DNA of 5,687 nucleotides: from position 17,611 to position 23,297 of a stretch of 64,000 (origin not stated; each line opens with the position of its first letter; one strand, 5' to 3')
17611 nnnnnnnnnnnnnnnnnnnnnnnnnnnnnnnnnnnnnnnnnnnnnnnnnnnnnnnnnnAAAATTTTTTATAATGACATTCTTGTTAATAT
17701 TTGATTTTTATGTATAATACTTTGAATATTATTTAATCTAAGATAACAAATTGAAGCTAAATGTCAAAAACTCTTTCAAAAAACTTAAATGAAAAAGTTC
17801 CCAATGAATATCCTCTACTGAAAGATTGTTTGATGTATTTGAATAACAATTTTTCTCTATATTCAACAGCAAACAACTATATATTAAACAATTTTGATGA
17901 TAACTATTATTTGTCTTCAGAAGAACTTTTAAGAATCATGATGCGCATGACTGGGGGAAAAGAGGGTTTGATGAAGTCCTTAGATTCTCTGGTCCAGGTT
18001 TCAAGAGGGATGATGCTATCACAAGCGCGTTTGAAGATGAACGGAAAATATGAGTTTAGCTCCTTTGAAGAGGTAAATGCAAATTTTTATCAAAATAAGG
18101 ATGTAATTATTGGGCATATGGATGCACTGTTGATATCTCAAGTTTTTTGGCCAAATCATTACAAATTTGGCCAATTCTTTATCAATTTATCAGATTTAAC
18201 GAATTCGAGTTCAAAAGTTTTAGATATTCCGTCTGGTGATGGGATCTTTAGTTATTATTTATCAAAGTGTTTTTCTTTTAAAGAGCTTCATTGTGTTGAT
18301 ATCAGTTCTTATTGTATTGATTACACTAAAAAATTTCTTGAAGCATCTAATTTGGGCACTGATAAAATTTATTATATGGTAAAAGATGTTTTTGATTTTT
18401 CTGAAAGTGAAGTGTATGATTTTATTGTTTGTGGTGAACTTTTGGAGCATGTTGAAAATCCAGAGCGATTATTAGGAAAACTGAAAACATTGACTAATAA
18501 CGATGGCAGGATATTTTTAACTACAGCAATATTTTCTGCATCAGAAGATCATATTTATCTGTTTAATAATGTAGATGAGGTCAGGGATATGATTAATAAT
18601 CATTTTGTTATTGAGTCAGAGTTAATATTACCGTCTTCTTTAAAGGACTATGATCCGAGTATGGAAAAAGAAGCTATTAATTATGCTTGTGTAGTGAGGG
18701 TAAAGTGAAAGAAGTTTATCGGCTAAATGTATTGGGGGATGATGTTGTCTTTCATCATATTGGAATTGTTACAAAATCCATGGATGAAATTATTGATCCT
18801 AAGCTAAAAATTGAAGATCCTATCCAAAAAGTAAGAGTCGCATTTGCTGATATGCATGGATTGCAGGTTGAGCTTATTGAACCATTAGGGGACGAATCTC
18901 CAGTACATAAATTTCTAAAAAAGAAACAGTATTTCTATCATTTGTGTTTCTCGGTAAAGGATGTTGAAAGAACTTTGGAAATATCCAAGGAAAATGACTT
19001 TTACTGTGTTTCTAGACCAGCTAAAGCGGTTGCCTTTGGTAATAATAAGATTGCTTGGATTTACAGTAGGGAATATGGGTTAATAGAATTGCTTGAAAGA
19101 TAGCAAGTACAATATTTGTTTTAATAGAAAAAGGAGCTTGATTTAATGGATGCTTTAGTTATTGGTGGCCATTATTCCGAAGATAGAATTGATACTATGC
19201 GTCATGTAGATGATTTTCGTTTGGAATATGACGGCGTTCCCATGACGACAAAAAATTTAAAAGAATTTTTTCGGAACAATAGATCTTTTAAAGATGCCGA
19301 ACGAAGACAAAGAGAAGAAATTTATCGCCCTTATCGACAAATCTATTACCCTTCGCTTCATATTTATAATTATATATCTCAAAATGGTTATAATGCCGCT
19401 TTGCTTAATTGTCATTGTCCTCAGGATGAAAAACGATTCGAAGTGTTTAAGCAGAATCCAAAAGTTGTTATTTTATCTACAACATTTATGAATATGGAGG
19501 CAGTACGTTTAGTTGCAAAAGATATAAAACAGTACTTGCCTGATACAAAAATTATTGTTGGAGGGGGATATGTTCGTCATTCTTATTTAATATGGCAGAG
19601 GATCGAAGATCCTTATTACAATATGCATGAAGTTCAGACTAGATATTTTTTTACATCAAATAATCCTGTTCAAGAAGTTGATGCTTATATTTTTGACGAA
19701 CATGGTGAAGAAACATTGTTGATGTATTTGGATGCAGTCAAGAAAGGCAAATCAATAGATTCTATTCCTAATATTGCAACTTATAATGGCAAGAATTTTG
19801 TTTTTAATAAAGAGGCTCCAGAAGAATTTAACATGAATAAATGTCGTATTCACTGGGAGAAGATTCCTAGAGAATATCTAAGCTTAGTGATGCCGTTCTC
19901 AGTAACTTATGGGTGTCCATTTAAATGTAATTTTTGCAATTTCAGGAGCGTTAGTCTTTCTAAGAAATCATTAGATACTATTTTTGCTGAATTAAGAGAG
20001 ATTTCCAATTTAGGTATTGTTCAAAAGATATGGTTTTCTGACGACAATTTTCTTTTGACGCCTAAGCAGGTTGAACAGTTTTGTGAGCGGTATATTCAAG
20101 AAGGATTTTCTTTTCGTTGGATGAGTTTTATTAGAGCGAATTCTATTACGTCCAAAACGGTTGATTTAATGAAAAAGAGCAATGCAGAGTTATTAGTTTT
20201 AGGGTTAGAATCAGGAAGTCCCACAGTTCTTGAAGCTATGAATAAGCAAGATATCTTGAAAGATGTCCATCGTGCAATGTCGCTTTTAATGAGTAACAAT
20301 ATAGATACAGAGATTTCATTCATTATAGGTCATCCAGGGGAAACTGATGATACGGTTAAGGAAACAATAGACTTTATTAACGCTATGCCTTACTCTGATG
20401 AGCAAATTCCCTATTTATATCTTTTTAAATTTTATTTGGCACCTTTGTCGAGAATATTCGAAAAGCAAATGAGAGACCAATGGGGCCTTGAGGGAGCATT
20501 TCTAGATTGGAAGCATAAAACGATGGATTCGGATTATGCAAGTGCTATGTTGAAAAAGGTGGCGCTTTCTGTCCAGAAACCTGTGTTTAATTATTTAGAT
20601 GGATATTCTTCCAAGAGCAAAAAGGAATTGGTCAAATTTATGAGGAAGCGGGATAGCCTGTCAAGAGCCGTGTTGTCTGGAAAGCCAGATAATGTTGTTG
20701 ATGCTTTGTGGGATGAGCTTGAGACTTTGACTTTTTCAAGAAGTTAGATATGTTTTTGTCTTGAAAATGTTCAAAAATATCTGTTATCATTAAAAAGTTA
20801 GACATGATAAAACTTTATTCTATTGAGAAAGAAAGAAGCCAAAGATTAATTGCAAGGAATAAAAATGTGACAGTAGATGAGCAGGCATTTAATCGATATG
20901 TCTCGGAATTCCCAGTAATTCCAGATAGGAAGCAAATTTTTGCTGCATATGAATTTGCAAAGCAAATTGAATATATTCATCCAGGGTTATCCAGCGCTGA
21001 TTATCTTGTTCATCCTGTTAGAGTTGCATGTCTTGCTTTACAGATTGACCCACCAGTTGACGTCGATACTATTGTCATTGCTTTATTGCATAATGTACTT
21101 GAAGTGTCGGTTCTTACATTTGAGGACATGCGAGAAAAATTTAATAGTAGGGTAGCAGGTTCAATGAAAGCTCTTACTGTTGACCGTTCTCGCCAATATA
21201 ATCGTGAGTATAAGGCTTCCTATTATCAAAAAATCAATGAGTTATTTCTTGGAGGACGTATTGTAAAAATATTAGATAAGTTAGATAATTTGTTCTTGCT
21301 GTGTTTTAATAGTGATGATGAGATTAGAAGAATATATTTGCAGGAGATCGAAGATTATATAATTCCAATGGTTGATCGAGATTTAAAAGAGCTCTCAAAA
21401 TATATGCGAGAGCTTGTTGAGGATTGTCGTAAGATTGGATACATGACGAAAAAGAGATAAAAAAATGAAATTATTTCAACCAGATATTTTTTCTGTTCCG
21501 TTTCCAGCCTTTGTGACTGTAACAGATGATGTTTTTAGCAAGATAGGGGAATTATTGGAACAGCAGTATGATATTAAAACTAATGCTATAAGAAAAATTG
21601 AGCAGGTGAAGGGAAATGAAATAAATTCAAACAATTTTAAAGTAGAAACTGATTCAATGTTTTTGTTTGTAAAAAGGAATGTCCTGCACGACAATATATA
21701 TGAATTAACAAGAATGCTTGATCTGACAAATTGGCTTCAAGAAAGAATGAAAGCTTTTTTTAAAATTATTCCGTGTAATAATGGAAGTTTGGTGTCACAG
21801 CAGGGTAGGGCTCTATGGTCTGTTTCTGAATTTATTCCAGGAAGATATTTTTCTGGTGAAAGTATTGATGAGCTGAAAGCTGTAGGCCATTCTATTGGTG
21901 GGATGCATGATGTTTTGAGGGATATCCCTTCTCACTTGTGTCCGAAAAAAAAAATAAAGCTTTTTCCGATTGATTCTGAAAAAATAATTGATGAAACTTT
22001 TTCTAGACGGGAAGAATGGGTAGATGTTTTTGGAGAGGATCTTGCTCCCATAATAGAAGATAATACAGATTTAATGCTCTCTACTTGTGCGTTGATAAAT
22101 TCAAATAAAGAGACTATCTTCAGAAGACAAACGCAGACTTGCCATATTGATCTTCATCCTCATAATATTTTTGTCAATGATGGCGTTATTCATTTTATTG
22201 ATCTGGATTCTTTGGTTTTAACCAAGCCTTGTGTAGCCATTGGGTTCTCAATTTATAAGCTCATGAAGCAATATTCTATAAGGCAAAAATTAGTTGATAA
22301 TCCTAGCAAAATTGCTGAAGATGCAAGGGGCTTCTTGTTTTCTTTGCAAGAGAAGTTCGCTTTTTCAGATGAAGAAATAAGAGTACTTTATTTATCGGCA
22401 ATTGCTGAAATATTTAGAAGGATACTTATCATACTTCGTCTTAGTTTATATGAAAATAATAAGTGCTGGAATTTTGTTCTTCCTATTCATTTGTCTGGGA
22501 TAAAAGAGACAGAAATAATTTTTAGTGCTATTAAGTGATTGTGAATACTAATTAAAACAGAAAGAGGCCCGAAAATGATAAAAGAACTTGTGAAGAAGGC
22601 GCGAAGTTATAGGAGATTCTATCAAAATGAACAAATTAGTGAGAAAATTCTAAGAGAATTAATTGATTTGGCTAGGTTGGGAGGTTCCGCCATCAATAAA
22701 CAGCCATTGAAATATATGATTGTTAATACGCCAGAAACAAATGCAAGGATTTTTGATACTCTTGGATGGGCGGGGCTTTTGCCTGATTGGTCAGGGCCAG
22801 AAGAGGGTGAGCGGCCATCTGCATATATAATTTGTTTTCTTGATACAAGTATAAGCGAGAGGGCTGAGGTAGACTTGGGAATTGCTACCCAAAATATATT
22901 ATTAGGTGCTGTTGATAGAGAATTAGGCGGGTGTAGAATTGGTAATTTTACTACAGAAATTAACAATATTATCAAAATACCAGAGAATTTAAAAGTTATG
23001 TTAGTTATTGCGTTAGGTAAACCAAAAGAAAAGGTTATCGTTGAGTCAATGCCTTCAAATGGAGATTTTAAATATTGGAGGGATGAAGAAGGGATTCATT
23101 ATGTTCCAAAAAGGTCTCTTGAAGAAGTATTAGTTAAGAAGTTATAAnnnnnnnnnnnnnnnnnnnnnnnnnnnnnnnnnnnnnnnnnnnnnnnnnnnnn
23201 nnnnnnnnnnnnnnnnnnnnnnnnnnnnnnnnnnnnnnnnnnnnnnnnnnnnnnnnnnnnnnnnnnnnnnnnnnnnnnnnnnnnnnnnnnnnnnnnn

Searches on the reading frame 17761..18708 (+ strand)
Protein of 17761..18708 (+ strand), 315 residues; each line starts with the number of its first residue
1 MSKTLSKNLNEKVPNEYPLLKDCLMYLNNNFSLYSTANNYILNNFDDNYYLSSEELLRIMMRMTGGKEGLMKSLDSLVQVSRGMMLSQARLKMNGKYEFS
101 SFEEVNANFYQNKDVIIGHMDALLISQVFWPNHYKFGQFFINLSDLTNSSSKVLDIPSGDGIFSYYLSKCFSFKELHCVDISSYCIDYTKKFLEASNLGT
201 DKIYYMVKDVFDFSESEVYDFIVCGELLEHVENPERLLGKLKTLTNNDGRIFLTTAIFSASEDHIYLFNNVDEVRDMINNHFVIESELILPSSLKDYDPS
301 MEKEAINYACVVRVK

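Call 35: search_protein_families(library=ncbifam, proteins=[window:17761-18708:+], max_evalue=0.000001)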
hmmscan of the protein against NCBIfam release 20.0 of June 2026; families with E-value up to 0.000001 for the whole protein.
window:17761-18708:+ (315 aa): 3 families
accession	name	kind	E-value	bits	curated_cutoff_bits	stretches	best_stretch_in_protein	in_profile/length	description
TIGR01983.1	UbiG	equivalog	1.2e-16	60.7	102.95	1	149-255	49-153/228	bifunctional 2-polyprenyl-6-hydroxyphenol methylase/3-demethylubiquinol 3-O-methyltransferase UbiG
TIGR02072.1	BioC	equivalog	4.3e-09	36.5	184.95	1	149-256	34-135/244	malonyl-ACP O-methyltransferase BioC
TIGR04345.1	ovoA_Cterm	equivalog_domain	1.7e-08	34.3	170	0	216-255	132-171/242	putative 4-mercaptohistidine N1-methyltransferase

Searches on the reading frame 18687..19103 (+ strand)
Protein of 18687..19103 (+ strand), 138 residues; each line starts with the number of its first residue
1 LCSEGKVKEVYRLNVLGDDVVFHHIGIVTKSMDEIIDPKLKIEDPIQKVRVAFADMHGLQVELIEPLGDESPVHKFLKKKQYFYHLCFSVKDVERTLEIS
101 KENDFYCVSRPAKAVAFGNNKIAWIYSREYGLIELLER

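Call 35: search_protein_families(library=ncbifam, proteins=[window:18687-19103:+], max_evalue=0.000001)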
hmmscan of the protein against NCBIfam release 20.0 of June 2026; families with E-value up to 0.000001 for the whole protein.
window:18687-19103:+ (138 aa): 1 family
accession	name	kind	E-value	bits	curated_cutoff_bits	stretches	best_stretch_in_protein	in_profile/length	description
TIGR03081.1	metmalonyl_epim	equivalog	6.1e-14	52.7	114.95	1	45-133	34-125/129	methylmalonyl-CoA epimerase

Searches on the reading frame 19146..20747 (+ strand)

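Call 35: search_protein_families(library=ncbifam, proteins=[window:19146-20747:+], max_evalue=0.000001)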
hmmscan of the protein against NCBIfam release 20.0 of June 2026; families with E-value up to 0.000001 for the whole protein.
window:19146-20747:+ (533 aa): 20 families
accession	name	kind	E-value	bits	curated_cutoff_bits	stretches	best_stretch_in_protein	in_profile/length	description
TIGR04479.1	bcpD_PhpK_rSAM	subfamily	9.6e-81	271.6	600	1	13-495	25-483/504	PhpK family radical SAM P-methyltransferase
TIGR04013.1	B12_SAM_MJ_1487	hypoth_equivalog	8.2e-22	77.6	251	1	181-414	94-333/382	TIGR04013 family B12-binding domain/radical SAM domain-containing protein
TIGR04072.2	rSAM_ladder_B12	equivalog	4.1e-20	71.8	360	1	246-414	178-349/443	lipid biosynthesis B12-binding/radical SAM protein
TIGR02026.1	BchE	equivalog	5.9e-20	71.6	481.35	1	97-464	56-410/497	magnesium-protoporphyrin IX monomethyl ester anaerobic oxidative cyclase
NF050148.1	rSAM_ApyD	equivalog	5.1e-19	68.1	750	1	186-413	134-365/645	RiPP biosynthesis radical SAM protein ApyD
TIGR03471.1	HpnJ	equivalog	1.2e-18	67.3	577.6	1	251-414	200-365/472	hopanoid biosynthesis associated radical SAM protein HpnJ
NF038361.1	rSAM_Sden_1168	equivalog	3.3e-16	59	575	1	247-442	281-474/560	Sden_1168 family B12-binding radical SAM P-methyltransferase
NF045585.1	rSAM_slr0320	equivalog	1.4e-15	56.8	775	1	254-412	241-407/511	photosystem II high light acclimation radical SAM protein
TIGR04014.1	B12_SAM_MJ_0865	equivalog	5.1e-15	55.2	360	1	186-418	97-340/434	methyl-coenzyme M reductase glutamine C-methyltransferase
TIGR04385.1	B12_rSAM_cofa1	equivalog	6.8e-15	55.2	450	1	253-414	200-364/438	B12 lower ligand biosynthesis radical SAM protein BzaD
TIGR00089.1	TIGR00089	subfamily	1.1e-12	47.5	251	1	238-417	128-321/429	MiaB/RimO family radical SAM methylthiotransferase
NF033070.1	rSAM_AprD4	equivalog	2.6e-11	43.1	500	1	252-420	200-372/456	AprD4 family radical SAM diol-dehydratase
TIGR01579.1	MiaB-like-C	equivalog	2.8e-11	43.3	357.05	1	326-417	226-321/416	tRNA (N(6)-L-threonylcarbamoyladenosine(37)-C(2))-methylthiotransferase MtaB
TIGR03975.1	rSAM_ocin_1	subfamily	5.9e-10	38.3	281.85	0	260-413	277-429/606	RiPP maturation radical SAM C-methyltransferase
NF040546.1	rSAM_CUAEP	equivalog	1.4e-08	33.9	500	1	253-462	176-391/468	CUAEP/CCAEP-tail radical SAM (seleno)protein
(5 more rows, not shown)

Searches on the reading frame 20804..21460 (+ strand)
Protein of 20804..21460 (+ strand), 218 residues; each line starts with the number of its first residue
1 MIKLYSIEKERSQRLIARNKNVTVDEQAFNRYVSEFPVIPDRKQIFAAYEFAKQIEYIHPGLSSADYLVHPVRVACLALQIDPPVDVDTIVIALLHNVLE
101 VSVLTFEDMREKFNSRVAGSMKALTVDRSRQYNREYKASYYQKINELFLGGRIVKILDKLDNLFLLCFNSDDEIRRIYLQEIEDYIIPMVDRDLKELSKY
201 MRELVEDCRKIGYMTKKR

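Call 35: search_protein_families(library=ncbifam, proteins=[window:20804-21460:+], max_evalue=0.000001)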
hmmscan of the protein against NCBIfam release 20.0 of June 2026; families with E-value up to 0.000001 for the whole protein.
window:20804-21460:+ (218 aa): 2 families
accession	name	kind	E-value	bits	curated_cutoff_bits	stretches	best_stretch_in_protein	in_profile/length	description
TIGR00691.1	spoT_relA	subfamily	6.1e-11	41.4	499.2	1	48-177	1-133/687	RelA/SpoT family protein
NF008303.0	PRK11092.1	equivalog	1.5e-09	36.7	947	1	43-191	21-171/702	bifunctional GTP diphosphokinase/guanosine-3',5'-bis pyrophosphate 3'-pyrophosphohydrolase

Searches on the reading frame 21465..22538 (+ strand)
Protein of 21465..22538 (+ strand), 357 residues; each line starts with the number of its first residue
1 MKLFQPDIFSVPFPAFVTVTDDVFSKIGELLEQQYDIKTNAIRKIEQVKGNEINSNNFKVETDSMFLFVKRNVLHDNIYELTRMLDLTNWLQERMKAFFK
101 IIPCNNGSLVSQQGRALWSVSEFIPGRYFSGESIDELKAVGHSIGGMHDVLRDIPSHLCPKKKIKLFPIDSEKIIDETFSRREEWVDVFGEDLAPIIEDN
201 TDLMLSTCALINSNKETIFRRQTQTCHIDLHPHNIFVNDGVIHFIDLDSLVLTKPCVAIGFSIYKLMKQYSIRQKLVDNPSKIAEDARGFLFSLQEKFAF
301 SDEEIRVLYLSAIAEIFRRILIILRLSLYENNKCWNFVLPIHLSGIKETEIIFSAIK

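Call 22: search_protein_families(library=pfam, proteins=[window:21465-22538:+], max_evalue=0.0001)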
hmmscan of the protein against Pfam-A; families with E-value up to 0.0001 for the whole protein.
window:21465-22538:+ (357 aa): 1 family
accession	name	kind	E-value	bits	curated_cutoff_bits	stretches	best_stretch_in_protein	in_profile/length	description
PF01636.29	APH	-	8.5e-08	32.7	23.2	1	45-255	2-202/239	Phosphotransferase enzyme family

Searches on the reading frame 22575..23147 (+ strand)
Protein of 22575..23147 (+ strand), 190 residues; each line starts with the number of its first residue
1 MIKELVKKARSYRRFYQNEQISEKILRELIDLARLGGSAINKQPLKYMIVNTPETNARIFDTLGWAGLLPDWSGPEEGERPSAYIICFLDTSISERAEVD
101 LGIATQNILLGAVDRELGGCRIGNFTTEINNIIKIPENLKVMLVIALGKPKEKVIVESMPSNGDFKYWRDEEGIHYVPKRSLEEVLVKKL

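Call 22: search_protein_families(library=pfam, proteins=[window:22575-23147:+], max_evalue=0.0001)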
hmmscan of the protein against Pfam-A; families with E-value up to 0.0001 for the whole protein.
window:22575-23147:+ (190 aa): 2 families
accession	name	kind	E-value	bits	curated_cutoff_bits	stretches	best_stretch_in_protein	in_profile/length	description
PF00881.29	Nitroreductase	-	2.2e-12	47.9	23.5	1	95-149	113-167/167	Nitroreductase family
PF14512.11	TM1586_NiRdase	-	3.3e-10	40.4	27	1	83-155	68-138/215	Putative TM nitroreductase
